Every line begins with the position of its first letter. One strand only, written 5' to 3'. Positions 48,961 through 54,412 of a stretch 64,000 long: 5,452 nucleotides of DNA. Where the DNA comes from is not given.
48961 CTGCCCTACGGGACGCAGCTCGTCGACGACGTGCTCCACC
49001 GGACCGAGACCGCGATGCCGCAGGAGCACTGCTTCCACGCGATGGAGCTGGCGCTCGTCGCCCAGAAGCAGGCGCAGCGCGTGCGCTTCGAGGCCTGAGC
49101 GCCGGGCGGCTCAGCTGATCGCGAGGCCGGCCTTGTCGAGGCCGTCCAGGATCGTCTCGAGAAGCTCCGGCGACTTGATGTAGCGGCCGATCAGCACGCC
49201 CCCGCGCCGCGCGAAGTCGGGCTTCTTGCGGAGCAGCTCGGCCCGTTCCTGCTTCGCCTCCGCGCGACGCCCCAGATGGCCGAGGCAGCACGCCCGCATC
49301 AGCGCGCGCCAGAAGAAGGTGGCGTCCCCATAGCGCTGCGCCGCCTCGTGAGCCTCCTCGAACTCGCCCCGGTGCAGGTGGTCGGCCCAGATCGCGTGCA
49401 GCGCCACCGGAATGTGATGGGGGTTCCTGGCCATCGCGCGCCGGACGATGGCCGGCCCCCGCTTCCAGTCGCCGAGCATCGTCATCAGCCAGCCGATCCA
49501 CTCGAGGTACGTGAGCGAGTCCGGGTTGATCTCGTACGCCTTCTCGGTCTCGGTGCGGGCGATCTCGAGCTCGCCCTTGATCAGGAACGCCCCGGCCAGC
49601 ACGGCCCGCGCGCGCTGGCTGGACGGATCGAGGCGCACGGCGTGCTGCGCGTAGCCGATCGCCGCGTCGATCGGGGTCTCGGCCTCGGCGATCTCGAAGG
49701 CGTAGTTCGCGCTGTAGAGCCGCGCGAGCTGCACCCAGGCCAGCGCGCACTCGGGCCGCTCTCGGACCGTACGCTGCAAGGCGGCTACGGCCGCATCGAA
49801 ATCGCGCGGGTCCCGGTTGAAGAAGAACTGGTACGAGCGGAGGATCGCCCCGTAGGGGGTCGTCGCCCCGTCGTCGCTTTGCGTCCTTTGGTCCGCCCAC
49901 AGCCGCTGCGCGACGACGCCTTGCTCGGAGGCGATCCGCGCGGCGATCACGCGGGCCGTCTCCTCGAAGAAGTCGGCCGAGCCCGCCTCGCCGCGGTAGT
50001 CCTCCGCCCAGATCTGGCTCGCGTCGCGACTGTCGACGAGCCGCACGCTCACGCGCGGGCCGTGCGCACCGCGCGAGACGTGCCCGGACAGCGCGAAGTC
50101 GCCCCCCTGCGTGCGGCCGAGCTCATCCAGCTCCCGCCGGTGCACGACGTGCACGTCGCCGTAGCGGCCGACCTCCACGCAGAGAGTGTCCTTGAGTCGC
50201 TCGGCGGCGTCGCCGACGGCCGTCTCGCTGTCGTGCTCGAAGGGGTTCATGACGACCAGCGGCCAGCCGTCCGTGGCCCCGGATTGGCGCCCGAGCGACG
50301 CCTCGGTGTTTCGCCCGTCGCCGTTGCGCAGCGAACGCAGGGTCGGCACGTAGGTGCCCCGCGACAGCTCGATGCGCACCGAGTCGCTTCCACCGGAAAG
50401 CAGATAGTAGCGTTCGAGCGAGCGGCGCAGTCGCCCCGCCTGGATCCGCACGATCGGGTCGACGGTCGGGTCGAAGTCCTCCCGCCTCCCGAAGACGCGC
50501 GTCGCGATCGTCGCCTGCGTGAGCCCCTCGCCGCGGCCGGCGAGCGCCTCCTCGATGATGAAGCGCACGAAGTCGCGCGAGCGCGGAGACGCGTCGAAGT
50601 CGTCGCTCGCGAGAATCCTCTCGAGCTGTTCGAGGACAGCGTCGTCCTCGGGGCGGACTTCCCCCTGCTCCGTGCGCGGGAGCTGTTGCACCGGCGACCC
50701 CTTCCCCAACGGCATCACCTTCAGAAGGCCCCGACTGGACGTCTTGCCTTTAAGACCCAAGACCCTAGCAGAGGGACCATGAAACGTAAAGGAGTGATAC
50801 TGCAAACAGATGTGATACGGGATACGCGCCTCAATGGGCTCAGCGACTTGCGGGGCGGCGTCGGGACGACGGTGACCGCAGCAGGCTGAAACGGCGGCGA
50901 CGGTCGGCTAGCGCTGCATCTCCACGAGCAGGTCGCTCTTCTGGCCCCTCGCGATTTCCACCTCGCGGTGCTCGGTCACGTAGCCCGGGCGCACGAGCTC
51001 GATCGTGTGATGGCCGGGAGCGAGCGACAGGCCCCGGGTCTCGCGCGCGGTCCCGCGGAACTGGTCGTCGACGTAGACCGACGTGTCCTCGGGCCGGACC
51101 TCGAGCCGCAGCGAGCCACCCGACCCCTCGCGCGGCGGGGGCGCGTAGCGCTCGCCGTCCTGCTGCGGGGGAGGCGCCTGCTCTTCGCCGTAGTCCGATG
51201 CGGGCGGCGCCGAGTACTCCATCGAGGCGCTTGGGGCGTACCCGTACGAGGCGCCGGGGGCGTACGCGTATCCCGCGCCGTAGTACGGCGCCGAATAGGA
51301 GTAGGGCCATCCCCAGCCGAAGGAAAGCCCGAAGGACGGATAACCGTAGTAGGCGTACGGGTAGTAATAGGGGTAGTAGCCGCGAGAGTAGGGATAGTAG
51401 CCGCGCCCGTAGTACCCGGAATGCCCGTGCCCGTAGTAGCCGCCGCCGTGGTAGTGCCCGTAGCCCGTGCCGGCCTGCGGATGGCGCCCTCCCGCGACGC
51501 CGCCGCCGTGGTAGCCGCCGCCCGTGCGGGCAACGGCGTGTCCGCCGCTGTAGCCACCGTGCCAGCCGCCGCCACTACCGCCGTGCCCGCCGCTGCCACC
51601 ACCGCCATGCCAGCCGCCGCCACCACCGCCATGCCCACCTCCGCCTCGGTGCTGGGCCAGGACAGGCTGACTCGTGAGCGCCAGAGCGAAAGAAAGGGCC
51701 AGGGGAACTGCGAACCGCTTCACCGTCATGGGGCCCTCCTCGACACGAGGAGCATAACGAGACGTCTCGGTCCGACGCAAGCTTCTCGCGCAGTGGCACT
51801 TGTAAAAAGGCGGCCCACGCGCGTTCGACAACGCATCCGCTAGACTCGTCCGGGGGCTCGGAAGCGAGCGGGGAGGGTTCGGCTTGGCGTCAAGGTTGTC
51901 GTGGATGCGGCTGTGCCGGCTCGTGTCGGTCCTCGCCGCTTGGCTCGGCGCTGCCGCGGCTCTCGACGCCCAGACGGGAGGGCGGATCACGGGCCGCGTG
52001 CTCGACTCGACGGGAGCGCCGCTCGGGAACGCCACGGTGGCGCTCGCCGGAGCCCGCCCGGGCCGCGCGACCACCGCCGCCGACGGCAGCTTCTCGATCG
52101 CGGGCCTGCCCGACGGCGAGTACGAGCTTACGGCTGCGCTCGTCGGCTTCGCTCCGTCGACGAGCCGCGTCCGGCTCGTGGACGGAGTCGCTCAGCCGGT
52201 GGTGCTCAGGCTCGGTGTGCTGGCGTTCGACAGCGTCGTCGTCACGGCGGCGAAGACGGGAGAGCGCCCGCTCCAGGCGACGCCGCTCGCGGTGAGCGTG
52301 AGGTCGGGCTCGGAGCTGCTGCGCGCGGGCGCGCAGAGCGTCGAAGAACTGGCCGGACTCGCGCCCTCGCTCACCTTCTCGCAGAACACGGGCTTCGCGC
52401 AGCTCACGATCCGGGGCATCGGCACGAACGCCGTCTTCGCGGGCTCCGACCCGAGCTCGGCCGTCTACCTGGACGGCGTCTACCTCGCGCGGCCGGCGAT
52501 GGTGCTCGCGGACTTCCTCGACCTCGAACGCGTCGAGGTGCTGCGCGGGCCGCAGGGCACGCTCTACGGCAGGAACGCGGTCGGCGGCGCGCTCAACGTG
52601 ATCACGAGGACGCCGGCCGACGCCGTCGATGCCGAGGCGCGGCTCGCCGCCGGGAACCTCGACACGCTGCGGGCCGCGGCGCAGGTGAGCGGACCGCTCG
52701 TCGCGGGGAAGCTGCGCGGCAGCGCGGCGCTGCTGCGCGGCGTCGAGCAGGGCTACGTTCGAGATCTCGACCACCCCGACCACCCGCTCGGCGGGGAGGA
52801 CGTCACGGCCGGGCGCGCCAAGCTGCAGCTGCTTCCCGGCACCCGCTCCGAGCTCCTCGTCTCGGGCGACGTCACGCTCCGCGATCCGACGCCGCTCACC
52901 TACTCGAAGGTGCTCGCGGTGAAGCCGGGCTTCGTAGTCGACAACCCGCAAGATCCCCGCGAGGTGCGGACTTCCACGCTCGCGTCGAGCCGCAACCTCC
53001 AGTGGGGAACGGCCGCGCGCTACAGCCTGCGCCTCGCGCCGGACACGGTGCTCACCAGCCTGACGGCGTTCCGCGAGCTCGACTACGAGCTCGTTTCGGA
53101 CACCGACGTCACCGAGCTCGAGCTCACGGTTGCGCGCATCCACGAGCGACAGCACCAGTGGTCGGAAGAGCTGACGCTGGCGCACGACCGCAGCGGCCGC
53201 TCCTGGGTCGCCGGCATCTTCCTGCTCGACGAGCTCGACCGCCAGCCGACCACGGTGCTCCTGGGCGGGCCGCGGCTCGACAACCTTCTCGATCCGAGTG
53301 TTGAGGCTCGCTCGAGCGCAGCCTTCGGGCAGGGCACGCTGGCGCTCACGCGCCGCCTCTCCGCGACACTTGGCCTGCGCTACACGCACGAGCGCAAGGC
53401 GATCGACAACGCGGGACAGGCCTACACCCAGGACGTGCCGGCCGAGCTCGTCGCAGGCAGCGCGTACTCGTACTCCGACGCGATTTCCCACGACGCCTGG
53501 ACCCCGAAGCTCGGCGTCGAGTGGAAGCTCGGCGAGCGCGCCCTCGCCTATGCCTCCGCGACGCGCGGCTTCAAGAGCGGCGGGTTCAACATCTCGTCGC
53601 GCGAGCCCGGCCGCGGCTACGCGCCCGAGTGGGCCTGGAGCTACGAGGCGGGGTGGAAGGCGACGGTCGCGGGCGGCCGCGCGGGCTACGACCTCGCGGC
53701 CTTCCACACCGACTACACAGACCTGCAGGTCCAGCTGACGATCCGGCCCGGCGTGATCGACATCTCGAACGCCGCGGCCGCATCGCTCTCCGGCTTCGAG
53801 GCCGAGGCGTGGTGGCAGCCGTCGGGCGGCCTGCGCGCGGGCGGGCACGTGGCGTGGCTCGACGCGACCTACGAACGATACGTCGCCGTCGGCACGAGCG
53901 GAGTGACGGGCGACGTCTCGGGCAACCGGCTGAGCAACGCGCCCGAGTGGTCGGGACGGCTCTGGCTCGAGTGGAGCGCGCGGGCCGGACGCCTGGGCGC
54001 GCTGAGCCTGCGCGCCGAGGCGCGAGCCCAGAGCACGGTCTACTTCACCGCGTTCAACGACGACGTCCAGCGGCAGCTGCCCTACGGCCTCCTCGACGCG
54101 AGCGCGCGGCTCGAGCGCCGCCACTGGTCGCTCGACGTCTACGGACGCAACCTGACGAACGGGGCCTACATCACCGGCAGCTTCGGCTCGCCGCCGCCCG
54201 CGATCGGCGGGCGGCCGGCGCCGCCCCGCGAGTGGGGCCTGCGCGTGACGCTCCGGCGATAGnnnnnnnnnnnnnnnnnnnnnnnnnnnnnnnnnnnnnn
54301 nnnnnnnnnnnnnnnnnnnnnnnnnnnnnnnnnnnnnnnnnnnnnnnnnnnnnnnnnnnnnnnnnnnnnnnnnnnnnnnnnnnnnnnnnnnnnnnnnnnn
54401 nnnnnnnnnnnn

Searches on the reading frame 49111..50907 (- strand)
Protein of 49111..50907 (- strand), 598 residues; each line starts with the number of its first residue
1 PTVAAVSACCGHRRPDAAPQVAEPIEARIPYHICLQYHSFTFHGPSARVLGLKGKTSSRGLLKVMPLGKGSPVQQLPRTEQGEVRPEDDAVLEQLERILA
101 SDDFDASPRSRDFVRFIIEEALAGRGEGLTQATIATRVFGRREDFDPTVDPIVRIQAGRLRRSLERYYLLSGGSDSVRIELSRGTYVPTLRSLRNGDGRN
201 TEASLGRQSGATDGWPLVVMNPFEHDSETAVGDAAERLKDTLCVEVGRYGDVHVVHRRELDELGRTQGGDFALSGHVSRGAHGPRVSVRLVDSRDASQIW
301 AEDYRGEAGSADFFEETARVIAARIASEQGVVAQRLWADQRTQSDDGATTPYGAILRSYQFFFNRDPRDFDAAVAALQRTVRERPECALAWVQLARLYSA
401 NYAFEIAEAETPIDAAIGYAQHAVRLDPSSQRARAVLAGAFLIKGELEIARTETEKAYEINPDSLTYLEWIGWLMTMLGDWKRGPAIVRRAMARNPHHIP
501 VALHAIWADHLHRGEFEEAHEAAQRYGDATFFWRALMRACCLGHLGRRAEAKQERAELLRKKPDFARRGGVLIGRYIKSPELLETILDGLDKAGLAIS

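Call 70: search_protein_families(library=pfam, proteins=[window:49111-50907:-], max_evalue=0.00001)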
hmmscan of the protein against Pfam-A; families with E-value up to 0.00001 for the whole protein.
window:49111-50907:- (598 aa): 1 family
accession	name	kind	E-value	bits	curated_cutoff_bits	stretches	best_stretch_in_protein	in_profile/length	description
PF14559.12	TPR_19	-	7.3e-07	29.9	25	0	368-407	5-44/68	Tetratricopeptide repeat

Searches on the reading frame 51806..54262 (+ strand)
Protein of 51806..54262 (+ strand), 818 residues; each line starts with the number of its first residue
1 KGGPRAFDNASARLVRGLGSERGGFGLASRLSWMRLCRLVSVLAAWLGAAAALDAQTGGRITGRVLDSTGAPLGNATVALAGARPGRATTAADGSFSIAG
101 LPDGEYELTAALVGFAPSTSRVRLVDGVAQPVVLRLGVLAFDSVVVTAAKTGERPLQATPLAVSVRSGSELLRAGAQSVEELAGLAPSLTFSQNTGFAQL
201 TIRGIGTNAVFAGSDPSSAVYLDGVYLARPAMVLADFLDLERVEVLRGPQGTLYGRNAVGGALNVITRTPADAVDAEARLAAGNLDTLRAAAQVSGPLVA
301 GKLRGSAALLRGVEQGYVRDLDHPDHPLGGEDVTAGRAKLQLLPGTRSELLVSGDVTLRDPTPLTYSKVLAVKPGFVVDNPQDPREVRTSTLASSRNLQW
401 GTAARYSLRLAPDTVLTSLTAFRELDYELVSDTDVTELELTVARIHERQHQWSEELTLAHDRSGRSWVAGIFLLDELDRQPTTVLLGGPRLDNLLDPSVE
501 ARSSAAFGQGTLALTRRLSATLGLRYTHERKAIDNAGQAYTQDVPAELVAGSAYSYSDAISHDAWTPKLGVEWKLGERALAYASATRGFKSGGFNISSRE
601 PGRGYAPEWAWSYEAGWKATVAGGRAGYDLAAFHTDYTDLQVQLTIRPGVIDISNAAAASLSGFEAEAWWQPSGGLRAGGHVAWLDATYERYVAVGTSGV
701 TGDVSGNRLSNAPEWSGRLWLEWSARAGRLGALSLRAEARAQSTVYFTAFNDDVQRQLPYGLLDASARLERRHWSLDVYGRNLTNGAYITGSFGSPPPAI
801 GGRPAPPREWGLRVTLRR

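Call 70: search_protein_families(library=pfam, proteins=[window:51806-54262:+], max_evalue=0.00001)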
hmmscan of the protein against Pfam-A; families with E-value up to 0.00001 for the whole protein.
window:51806-54262:+ (818 aa): 4 families
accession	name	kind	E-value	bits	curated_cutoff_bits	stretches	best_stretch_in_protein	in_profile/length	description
PF00593.30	TonB_dep_Rec_b-barrel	-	5.2e-41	142.3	27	1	394-783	55-436/436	TonB dependent receptor-like, beta-barrel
PF07715.20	Plug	-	9.5e-18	65.1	23.9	1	156-262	2-107/107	TonB-dependent Receptor Plug Domain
PF13620.12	CarboxypepD_reg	-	4.7e-17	62.5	32.3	1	61-136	2-81/82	Carboxypeptidase regulatory-like domain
PF13715.12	CarbopepD_reg_2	-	1e-09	38.7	32.2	1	61-146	1-88/88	CarboxypepD_reg-like domain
